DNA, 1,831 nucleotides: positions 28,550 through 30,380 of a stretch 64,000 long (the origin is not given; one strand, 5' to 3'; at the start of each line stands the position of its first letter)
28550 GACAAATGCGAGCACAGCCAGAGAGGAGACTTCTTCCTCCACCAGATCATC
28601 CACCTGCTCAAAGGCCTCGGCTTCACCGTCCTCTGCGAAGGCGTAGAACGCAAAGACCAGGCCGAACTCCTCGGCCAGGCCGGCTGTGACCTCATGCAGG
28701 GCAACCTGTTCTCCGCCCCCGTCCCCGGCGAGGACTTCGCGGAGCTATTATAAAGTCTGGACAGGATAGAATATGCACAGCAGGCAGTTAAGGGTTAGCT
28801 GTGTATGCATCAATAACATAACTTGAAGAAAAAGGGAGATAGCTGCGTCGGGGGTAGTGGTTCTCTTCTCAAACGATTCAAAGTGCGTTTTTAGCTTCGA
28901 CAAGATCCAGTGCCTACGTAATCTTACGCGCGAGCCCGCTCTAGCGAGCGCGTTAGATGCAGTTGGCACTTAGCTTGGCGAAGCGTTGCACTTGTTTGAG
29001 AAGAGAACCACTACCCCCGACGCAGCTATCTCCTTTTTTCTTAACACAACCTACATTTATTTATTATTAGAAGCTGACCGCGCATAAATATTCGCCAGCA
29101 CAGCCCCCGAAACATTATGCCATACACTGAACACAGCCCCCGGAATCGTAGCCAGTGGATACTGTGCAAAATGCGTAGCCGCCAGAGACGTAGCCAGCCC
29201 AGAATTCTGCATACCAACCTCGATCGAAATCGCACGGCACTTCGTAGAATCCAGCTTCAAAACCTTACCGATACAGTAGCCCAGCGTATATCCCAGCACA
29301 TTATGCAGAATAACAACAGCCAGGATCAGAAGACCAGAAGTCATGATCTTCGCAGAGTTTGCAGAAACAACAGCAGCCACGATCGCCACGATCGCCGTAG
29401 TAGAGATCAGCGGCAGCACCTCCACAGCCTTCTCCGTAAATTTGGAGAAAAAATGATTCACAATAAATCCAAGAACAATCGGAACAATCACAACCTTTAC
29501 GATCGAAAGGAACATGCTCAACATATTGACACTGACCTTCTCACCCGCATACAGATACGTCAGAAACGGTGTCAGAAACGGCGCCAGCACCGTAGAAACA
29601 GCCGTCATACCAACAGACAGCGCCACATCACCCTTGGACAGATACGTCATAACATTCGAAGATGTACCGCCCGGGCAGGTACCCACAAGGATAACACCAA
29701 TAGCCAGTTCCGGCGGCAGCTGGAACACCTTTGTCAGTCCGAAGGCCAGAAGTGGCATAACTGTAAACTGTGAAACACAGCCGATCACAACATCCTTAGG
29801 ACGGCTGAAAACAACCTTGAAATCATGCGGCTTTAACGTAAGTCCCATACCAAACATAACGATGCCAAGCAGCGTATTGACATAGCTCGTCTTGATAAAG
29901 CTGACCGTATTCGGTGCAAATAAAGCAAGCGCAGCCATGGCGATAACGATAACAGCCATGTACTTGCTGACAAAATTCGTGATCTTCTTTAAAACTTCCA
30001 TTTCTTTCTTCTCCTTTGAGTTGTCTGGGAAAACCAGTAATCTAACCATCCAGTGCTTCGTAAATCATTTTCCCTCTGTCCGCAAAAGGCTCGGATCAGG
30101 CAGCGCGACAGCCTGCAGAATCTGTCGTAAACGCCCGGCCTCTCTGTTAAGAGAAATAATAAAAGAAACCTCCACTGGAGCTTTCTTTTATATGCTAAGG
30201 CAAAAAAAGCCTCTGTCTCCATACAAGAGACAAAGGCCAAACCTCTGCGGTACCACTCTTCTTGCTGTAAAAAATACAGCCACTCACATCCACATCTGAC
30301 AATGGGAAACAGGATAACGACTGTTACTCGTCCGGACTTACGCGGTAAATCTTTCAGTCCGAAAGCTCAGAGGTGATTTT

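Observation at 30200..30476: T-box leader with a probable Ile (AUC) specifier controlling a BASS-family transporter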

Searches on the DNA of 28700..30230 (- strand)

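Call 15: search_rna_families(sources=[L001, L002, L003, L004, L005, L006, L007, L008, L009, L010, L011, L012, L013, L014, L015, L016, L017, L018, L019, L020], threshold=gathering)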
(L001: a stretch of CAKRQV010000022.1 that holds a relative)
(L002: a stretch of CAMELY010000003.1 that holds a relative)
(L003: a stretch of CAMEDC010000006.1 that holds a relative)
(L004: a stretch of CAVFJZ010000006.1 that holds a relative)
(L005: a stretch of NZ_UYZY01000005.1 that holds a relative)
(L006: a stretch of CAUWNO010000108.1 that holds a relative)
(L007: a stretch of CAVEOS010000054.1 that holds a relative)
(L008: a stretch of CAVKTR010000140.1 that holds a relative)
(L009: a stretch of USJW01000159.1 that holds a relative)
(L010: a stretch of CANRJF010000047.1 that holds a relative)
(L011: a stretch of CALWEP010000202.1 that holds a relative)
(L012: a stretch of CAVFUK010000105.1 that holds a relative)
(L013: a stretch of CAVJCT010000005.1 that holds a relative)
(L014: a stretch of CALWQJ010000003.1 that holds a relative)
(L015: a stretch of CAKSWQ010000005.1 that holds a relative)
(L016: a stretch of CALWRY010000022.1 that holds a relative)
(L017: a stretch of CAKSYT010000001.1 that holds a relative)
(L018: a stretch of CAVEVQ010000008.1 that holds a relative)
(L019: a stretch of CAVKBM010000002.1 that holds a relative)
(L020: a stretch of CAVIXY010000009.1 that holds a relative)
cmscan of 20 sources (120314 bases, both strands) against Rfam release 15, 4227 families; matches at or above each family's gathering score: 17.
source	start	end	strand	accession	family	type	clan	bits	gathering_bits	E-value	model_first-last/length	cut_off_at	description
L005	2675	2914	+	RF00230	T-box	Cis-reg; leader;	-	136.8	93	4.8e-30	1-219/219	no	T-box leader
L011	2617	2850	+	RF00230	T-box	Cis-reg; leader;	-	128.6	93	6.2e-28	1-219/219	no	T-box leader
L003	2692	2932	+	RF00230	T-box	Cis-reg; leader;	-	128.3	93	7.1e-28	1-219/219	no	T-box leader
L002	2688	2928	+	RF00230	T-box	Cis-reg; leader;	-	125.3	93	4.3e-27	1-219/219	no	T-box leader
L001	2580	2823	+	RF00230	T-box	Cis-reg; leader;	-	121.7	93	3.8e-26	1-219/219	no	T-box leader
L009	99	338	+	RF00230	T-box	Cis-reg; leader;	-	120.8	93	6.2e-26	1-219/219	no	T-box leader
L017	2636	2895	+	RF00230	T-box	Cis-reg; leader;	-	113.9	93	3.7e-24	1-219/219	no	T-box leader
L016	2502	2738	+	RF00230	T-box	Cis-reg; leader;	-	111.3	93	1.8e-23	1-219/219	no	T-box leader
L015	2472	2731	+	RF00230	T-box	Cis-reg; leader;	-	109.4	93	5.4e-23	1-219/219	no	T-box leader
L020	2596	2858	+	RF00230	T-box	Cis-reg; leader;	-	103.5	93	1.8e-21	1-219/219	no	T-box leader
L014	2595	2902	+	RF00230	T-box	Cis-reg; leader;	-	97.2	93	7.6e-20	1-219/219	no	T-box leader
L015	4899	4971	-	RF00005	tRNA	Gene; tRNA;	CL00001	69.9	29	6.1e-13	1-71/71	no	tRNA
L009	1945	2017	-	RF00005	tRNA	Gene; tRNA;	CL00001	66.6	29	4.9e-12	1-71/71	no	tRNA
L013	4941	5012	-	RF00005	tRNA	Gene; tRNA;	CL00001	57.3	29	1.8e-09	1-71/71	no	tRNA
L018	4463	4534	-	RF00005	tRNA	Gene; tRNA;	CL00001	57.3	29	1.8e-09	1-71/71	no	tRNA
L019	3348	3419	-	RF00005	tRNA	Gene; tRNA;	CL00001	57.1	29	2.1e-09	1-71/71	no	tRNA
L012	4001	4070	-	RF00005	tRNA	Gene; tRNA;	CL00001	52.7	29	3.3e-08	4-71/71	5'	tRNA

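Call 16: search_rna_families(sources=[L021, L022, L023, L024, L025, L026, L027, L028, L029, L030, L031, L032, L033, L034, L035, L036, L037, L038, L039, L040], threshold=gathering)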
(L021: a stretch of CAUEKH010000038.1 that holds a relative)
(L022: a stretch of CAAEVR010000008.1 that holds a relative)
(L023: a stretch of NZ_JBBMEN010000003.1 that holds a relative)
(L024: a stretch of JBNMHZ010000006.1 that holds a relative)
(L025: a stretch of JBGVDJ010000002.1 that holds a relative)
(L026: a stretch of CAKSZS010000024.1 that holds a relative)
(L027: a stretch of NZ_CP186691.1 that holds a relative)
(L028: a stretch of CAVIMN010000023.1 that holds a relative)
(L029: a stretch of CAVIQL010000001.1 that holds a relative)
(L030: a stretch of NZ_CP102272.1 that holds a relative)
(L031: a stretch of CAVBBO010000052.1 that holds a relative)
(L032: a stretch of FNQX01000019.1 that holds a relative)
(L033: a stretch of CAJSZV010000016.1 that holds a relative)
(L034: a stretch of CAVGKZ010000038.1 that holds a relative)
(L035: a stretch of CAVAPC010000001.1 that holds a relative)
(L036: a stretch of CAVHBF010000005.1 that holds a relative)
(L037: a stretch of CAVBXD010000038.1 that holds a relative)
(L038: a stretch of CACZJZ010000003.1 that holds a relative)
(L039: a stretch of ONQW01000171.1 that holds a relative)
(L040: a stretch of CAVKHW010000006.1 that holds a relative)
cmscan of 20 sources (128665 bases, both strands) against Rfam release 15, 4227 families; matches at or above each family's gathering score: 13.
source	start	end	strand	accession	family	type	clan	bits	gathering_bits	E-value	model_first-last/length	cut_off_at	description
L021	2594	2832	+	RF00230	T-box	Cis-reg; leader;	-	136.9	93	4.8e-30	1-219/219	no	T-box leader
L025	407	659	+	RF00230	T-box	Cis-reg; leader;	-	133.6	93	3.4e-29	1-219/219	no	T-box leader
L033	1086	1339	+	RF00230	T-box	Cis-reg; leader;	-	125.2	93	5e-27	1-219/219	no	T-box leader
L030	2644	2882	+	RF00230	T-box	Cis-reg; leader;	-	121.4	93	4.7e-26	1-219/219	no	T-box leader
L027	2637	2893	+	RF00230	T-box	Cis-reg; leader;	-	119.8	93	1.2e-25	1-219/219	no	T-box leader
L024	2695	2951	+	RF00230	T-box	Cis-reg; leader;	-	117.6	93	4.5e-25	1-219/219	no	T-box leader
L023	2634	2893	+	RF00230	T-box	Cis-reg; leader;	-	108.8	93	8.2e-23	1-219/219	no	T-box leader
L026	2650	2905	+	RF00230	T-box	Cis-reg; leader;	-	104.7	93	9.2e-22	1-219/219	no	T-box leader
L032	2571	2872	+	RF00230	T-box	Cis-reg; leader;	-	101.7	93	5.6e-21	1-219/219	no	T-box leader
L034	2543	2617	+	RF00005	tRNA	Gene; tRNA;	CL00001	74.8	29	3e-14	1-71/71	no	tRNA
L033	119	190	+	RF00005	tRNA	Gene; tRNA;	CL00001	67.4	29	3.2e-12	1-71/71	no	tRNA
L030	4747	4819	+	RF00005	tRNA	Gene; tRNA;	CL00001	66.6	29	5.3e-12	1-71/71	no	tRNA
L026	2099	2172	+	RF00005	tRNA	Gene; tRNA;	CL00001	65.8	29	9e-12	1-71/71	no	tRNA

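Call 17: search_rna_families(sources=[L041, L042, L043, L044, L045, L046, L047, L048, L049, L050, L051, L052, L053, L054, L055, L056, L057, L058, L059, L060], threshold=gathering)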
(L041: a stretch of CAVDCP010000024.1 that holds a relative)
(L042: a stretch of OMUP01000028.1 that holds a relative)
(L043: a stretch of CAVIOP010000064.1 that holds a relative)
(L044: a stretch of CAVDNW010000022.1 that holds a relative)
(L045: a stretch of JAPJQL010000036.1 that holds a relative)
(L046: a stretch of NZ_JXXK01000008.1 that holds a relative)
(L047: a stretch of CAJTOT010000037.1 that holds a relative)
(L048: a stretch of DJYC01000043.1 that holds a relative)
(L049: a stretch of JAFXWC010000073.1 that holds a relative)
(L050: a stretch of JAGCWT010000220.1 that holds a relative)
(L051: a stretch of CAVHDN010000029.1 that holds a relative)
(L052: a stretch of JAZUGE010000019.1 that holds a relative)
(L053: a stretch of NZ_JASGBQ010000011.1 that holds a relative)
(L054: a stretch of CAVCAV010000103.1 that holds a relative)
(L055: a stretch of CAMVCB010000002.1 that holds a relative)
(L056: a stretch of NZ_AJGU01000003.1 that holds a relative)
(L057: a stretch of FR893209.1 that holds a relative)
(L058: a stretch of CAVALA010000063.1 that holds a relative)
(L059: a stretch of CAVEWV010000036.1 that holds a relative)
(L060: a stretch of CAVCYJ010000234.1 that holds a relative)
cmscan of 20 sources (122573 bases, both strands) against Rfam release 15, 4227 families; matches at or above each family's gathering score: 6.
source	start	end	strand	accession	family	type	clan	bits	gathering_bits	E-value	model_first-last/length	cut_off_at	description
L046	2667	2915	+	RF00230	T-box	Cis-reg; leader;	-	128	93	8.9e-28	1-219/219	no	T-box leader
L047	1064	1314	+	RF00230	T-box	Cis-reg; leader;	-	124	93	9.3e-27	1-219/219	no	T-box leader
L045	2618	2918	+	RF00230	T-box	Cis-reg; leader;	-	120.1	93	9.8e-26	1-219/219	no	T-box leader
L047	887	1017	-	RF01699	Clostridiales-1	Gene; sRNA;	-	110.2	48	7.3e-24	1-166/166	no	Clostridiales-1 RNA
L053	2650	2910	+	RF00230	T-box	Cis-reg; leader;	-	107.7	93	1.5e-22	1-219/219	no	T-box leader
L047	1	54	+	RF00005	tRNA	Gene; tRNA;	CL00001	34.4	29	0.0039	19-71/71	5'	tRNA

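Call 18: search_rna_families(sources=[L061, L062, L063, L064, L065, L066, L067, L068, L069, L070, L071, L072, L073, L074, L075, L076, L077, L078, L079, L080], threshold=gathering)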
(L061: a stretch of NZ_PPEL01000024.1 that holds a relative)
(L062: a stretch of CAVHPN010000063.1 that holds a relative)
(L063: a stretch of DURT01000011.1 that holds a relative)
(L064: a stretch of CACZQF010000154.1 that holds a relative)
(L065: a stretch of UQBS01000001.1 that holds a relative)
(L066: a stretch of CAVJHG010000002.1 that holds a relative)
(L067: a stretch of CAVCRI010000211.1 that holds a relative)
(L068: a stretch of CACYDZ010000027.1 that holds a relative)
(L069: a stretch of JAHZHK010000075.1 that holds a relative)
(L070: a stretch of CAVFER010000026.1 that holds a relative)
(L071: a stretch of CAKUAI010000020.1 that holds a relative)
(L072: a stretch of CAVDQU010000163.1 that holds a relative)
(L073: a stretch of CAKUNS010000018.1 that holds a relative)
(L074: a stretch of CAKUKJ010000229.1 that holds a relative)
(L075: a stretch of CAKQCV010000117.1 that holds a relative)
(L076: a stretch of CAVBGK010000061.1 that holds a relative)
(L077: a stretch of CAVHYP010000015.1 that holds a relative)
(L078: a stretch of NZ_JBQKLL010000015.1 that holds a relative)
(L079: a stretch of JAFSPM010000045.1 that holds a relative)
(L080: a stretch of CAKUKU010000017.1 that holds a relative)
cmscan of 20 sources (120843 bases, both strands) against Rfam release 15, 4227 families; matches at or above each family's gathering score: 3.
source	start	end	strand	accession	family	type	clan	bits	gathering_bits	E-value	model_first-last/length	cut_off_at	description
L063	924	1174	+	RF00230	T-box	Cis-reg; leader;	-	122.1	93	2.8e-26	1-219/219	no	T-box leader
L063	5212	5408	+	RF00230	T-box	Cis-reg; leader;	-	101.1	93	7.2e-21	1-219/219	no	T-box leader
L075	2651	2724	+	RF00005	tRNA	Gene; tRNA;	CL00001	60.2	29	2.9e-10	1-71/71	no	tRNA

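Call 42: search_rna_families(sources=[L141, L104, L117, L090, L115, L118, L119, L120, L133, L134, L135, L136, L139, L142, L143, L146, L148, L083, L038, L042], threshold=gathering)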
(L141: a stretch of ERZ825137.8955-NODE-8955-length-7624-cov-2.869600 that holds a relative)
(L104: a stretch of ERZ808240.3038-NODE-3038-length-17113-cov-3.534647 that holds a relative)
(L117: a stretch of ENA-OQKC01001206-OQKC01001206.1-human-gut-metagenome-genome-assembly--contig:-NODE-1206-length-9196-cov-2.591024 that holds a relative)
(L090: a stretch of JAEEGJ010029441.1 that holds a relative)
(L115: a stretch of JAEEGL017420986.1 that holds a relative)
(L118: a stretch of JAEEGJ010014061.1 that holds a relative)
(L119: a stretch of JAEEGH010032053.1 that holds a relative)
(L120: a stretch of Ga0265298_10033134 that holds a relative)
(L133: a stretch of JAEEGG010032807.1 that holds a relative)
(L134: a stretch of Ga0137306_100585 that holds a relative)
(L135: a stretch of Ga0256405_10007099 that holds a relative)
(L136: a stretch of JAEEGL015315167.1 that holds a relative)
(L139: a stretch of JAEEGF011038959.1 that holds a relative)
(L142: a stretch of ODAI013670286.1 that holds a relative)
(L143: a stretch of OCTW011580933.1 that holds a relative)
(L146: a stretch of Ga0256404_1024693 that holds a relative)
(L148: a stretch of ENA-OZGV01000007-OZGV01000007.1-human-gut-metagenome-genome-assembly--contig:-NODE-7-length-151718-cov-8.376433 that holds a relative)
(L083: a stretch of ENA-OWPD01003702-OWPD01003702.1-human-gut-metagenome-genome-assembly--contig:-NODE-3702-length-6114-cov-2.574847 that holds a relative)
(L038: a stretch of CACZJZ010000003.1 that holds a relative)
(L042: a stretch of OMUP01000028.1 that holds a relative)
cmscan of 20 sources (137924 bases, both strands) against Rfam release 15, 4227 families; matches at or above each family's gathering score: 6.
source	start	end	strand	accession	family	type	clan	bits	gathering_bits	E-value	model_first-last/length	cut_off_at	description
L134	3613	3854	+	RF00230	T-box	Cis-reg; leader;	-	108.2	93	1.3e-22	1-219/219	no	T-box leader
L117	3631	3893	+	RF00230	T-box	Cis-reg; leader;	-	94.4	93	4.6e-19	1-219/219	no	T-box leader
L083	3192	3264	+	RF00005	tRNA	Gene; tRNA;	CL00001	66.4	29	6.5e-12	1-71/71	no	tRNA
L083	3063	3145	+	RF00005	tRNA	Gene; tRNA;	CL00001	65.1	29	1.5e-11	1-71/71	no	tRNA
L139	3343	3413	-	RF00005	tRNA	Gene; tRNA;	CL00001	61.4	29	1.6e-10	1-71/71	no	tRNA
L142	2801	2871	-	RF00005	tRNA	Gene; tRNA;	CL00001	61.4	29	1.6e-10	1-71/71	no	tRNA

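Call 70: search_rna_families(sources=[L161, L163, L164, L166, L167, L168, L169], threshold=gathering)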
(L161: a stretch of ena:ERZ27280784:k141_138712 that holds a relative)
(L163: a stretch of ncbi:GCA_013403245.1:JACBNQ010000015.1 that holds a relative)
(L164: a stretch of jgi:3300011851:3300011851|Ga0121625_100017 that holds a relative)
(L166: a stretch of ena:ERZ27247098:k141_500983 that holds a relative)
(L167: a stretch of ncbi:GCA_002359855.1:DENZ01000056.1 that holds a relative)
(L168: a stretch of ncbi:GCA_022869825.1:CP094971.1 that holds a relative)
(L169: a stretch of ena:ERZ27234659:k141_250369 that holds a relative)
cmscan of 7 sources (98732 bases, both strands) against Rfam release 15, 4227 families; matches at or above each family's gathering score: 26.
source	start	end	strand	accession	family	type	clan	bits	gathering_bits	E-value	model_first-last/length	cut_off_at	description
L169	9818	10175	-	RF00023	tmRNA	Gene;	CL00001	187.4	47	1.3e-74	1-374/374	no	transfer-messenger RNA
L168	2831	3074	+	RF00230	T-box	Cis-reg; leader;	-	146.5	93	1.2e-32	1-219/219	no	T-box leader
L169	4654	4906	+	RF00230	T-box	Cis-reg; leader;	-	130.7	93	1.5e-28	1-219/219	no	T-box leader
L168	4600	4835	+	RF00230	T-box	Cis-reg; leader;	-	129.6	93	2.8e-28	1-219/219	no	T-box leader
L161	7924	8174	+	RF00230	T-box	Cis-reg; leader;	-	122.1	93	2.4e-26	1-219/219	no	T-box leader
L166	2947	3189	+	RF00230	T-box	Cis-reg; leader;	-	121.2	93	4.2e-26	1-219/219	no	T-box leader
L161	12212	12408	+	RF00230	T-box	Cis-reg; leader;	-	101.1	93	5.9e-21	1-219/219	no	T-box leader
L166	8182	8383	+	RF00230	T-box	Cis-reg; leader;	-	100.9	93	7e-21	1-219/219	no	T-box leader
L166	2654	2755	-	RF00167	Purine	Cis-reg; riboswitch;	CL00123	82.5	37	3.9e-13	1-102/102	no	Purine riboswitch aptamer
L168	6650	6679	+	RF01316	CRISPR-DR3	Gene; CRISPR;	-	49.1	41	0.0054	1-30/30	no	CRISPR RNA direct repeat element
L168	6782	6811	+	RF01316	CRISPR-DR3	Gene; CRISPR;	-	49.1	41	0.0054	1-30/30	no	CRISPR RNA direct repeat element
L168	6847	6876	+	RF01316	CRISPR-DR3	Gene; CRISPR;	-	49.1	41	0.0054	1-30/30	no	CRISPR RNA direct repeat element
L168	6912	6941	+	RF01316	CRISPR-DR3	Gene; CRISPR;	-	49.1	41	0.0054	1-30/30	no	CRISPR RNA direct repeat element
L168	6977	7006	+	RF01316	CRISPR-DR3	Gene; CRISPR;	-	49.1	41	0.0054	1-30/30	no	CRISPR RNA direct repeat element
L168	7042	7071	+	RF01316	CRISPR-DR3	Gene; CRISPR;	-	49.1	41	0.0054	1-30/30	no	CRISPR RNA direct repeat element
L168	7107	7136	+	RF01316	CRISPR-DR3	Gene; CRISPR;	-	49.1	41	0.0054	1-30/30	no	CRISPR RNA direct repeat element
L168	7174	7203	+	RF01316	CRISPR-DR3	Gene; CRISPR;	-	49.1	41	0.0054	1-30/30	no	CRISPR RNA direct repeat element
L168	7240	7269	+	RF01316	CRISPR-DR3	Gene; CRISPR;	-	49.1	41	0.0054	1-30/30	no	CRISPR RNA direct repeat element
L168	7307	7336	+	RF01316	CRISPR-DR3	Gene; CRISPR;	-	49.1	41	0.0054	1-30/30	no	CRISPR RNA direct repeat element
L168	7373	7402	+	RF01316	CRISPR-DR3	Gene; CRISPR;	-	49.1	41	0.0054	1-30/30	no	CRISPR RNA direct repeat element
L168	7504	7533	+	RF01316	CRISPR-DR3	Gene; CRISPR;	-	49.1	41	0.0054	1-30/30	no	CRISPR RNA direct repeat element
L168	7570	7599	+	RF01316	CRISPR-DR3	Gene; CRISPR;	-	49.1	41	0.0054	1-30/30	no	CRISPR RNA direct repeat element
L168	7636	7665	+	RF01316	CRISPR-DR3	Gene; CRISPR;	-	49.1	41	0.0054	1-30/30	no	CRISPR RNA direct repeat element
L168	7701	7730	+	RF01316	CRISPR-DR3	Gene; CRISPR;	-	49.1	41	0.0054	1-30/30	no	CRISPR RNA direct repeat element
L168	7439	7468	+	RF01316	CRISPR-DR3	Gene; CRISPR;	-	48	41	0.0083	1-30/30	no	CRISPR RNA direct repeat element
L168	6716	6745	+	RF01316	CRISPR-DR3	Gene; CRISPR;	-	41.2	41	0.15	1-30/30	no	CRISPR RNA direct repeat element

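Call 78: search_rna_families(source=window, start=28700, end=30230, threshold=evalue, max_evalue=1)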
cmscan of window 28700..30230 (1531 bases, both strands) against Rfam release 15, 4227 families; matches with E-value up to 1: 0.
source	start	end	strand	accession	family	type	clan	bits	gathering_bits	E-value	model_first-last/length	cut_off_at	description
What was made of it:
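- Tried and rejected: Rfam finds nothing at E <= 1 over 28700-30230 (call 78).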
